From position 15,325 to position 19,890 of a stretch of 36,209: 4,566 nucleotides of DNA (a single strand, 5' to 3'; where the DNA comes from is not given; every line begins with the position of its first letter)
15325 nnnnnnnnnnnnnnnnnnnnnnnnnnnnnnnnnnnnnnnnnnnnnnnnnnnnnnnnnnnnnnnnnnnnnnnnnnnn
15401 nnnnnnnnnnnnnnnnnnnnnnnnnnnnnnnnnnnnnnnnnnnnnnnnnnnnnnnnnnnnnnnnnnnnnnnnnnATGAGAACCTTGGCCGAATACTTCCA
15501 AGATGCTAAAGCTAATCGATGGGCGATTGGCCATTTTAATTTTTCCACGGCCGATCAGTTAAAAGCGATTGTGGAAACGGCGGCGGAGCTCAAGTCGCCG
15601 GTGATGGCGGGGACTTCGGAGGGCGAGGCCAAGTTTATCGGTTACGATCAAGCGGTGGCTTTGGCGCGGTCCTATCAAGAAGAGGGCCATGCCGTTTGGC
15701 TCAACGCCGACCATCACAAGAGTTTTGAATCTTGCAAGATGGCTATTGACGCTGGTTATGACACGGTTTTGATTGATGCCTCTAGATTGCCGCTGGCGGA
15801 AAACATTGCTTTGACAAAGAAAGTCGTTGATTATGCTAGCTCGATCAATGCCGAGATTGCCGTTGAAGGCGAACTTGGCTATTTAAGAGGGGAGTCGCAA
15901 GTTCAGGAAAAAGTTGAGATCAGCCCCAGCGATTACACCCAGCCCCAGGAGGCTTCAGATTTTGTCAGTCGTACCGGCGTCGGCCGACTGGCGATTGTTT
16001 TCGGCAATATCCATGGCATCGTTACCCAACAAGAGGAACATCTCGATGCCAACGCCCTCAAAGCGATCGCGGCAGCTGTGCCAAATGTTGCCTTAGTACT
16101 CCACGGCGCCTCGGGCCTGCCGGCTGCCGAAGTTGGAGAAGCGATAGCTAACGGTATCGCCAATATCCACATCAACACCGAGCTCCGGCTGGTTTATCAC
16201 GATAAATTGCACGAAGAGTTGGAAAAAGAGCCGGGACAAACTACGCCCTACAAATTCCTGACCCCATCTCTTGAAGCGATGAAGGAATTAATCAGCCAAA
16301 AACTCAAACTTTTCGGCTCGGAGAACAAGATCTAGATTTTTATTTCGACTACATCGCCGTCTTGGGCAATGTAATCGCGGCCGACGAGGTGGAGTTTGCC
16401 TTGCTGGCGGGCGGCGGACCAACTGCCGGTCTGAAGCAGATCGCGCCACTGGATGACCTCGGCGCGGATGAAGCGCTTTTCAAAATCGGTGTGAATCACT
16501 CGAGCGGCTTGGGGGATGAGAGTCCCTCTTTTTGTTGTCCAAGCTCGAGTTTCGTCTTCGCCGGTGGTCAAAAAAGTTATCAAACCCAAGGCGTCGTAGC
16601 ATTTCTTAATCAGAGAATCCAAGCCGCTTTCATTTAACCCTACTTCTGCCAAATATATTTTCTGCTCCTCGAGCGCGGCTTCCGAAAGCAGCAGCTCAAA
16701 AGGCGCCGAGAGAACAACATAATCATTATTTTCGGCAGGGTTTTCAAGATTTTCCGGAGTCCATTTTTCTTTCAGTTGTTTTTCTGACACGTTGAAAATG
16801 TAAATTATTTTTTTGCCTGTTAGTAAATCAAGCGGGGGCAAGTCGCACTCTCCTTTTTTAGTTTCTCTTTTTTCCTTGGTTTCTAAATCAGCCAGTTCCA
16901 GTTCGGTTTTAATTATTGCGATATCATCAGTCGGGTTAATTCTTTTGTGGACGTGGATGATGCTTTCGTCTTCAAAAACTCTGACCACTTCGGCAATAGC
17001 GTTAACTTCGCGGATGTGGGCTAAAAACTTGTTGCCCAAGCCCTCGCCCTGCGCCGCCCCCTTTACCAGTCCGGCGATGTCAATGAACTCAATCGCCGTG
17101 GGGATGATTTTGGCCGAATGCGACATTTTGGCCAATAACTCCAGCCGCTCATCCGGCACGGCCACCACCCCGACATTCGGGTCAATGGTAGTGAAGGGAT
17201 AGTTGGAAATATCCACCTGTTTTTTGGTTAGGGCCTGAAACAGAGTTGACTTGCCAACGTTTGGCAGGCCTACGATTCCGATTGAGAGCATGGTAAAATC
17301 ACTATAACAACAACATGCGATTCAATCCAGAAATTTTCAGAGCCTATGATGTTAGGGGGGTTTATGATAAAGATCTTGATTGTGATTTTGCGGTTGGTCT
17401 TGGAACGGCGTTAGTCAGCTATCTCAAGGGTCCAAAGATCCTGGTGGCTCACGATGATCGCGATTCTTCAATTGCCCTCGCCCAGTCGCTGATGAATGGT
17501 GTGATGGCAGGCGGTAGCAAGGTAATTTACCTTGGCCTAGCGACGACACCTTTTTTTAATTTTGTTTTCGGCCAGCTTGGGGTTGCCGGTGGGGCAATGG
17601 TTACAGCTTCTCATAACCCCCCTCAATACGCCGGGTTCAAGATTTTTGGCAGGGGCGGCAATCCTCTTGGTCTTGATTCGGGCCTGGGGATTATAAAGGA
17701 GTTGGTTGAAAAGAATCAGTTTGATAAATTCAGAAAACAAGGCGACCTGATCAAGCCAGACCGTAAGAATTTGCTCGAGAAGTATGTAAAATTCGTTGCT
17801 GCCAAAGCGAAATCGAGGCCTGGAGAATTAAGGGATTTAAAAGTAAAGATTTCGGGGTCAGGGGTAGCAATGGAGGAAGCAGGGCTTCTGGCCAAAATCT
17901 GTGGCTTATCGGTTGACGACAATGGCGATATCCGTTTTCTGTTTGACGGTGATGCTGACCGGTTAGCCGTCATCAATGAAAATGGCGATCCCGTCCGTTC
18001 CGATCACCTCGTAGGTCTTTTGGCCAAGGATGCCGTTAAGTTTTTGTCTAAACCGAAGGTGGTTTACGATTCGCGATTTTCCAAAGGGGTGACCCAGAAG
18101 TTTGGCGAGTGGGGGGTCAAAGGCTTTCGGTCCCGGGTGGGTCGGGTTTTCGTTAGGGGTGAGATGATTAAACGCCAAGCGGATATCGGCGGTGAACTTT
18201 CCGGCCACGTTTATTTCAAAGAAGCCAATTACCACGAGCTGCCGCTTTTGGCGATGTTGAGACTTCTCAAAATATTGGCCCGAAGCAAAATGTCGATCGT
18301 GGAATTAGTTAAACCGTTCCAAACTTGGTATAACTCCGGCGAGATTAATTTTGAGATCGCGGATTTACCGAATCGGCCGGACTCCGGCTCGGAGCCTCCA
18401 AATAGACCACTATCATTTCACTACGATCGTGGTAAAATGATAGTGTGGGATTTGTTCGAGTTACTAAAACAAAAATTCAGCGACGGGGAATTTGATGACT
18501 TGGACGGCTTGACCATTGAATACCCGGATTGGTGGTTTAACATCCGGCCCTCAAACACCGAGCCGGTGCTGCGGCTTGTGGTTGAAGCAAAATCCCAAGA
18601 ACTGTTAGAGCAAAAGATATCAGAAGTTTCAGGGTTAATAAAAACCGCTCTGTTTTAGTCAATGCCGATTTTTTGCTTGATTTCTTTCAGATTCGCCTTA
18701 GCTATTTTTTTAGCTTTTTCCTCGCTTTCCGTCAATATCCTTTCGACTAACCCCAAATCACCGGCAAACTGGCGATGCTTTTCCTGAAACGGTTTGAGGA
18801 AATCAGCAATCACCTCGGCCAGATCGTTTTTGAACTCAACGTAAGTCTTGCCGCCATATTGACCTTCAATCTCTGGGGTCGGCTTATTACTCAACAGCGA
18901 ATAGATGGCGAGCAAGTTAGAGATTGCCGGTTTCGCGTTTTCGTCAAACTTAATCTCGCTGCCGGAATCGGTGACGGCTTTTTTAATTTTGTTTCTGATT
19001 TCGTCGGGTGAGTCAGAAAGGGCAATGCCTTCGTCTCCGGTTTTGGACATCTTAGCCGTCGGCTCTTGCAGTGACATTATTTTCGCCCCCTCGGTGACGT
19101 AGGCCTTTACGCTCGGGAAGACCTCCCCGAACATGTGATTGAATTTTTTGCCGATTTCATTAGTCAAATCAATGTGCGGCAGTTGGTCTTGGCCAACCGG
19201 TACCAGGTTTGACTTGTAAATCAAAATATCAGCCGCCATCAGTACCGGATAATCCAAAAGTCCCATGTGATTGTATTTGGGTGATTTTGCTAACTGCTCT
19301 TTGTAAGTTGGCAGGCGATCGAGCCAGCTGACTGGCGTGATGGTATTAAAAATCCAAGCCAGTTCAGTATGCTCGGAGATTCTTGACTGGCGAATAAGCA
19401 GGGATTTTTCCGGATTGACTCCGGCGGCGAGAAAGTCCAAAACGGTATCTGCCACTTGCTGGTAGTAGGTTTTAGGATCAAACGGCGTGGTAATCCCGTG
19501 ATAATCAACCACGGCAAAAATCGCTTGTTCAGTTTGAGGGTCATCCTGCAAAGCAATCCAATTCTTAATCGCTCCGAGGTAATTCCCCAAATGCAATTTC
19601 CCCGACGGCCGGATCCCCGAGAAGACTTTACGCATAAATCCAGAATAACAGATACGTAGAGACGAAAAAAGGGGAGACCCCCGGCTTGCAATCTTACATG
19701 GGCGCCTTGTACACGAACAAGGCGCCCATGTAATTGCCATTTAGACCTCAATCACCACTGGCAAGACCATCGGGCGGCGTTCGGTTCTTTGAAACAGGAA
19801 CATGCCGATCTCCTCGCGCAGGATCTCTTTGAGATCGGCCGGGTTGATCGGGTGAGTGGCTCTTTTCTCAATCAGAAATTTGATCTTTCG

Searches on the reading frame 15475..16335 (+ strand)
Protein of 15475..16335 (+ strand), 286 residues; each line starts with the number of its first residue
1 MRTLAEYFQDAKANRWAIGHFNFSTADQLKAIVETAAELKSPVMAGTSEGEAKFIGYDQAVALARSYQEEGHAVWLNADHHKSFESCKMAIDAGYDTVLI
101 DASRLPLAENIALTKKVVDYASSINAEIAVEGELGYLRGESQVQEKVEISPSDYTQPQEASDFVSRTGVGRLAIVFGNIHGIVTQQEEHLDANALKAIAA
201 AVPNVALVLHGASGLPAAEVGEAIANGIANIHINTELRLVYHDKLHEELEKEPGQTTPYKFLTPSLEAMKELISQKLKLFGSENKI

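Call 45: search_protein_families(library=pfam, proteins=[window:15475-16335:+], max_evalue=0.001)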
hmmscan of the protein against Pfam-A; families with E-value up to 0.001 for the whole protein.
window:15475-16335:+ (286 aa): 1 family
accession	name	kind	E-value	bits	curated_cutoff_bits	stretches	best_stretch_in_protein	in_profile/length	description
PF01116.26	F_bP_aldolase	-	9.7e-75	252.1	25.5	1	3-285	2-277/277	Fructose-bisphosphate aldolase class-II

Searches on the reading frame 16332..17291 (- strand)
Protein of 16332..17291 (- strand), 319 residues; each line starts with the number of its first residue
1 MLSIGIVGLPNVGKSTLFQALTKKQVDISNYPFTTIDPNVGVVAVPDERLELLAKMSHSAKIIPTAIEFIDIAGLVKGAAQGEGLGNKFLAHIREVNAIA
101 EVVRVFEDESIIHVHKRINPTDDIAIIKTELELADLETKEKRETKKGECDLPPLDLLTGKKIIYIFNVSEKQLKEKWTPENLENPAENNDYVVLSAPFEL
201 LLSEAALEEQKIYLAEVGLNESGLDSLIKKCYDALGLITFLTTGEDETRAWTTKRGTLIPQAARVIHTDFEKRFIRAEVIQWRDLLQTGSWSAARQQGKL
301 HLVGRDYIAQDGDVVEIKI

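Call 45: search_protein_families(library=pfam, proteins=[window:16332-17291:-], max_evalue=0.001)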
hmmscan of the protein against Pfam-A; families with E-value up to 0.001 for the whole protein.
window:16332-17291:- (319 aa): 4 families
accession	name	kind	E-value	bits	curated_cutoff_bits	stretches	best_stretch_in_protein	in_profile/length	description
PF06071.19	YchF-GTPase_C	-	1.7e-32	111.8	27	1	237-318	1-82/84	Protein of unknown function (DUF933)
PF01926.29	MMR_HSR1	-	5.2e-22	78.5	21.9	1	4-113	2-91/113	50S ribosome-binding GTPase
PF02421.24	FeoB_N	-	2.4e-09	37.3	27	1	4-52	3-51/156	Ferrous iron transport protein B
PF02824.27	TGS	-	0.00055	20.4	22.2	0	254-317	14-58/60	TGS domain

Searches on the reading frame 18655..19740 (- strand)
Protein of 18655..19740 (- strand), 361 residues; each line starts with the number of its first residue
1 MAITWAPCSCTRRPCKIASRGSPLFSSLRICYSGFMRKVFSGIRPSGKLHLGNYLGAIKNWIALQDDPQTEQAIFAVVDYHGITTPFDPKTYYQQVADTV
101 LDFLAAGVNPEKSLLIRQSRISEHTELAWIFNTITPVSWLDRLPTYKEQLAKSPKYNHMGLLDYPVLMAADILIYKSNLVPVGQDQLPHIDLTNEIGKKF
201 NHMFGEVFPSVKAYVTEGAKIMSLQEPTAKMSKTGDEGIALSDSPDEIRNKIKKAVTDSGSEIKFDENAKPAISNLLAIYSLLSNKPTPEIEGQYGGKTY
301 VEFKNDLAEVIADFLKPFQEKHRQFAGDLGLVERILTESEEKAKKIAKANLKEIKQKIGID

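Call 45: search_protein_families(library=pfam, proteins=[window:18655-19740:-], max_evalue=0.001)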
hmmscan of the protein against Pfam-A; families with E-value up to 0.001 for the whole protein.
window:18655-19740:- (361 aa): 1 family
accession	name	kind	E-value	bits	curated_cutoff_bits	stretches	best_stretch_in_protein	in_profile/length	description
PF00579.31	tRNA-synt_1b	-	1.1e-61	209.2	21.1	1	38-316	7-292/292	tRNA synthetases class I (W and Y)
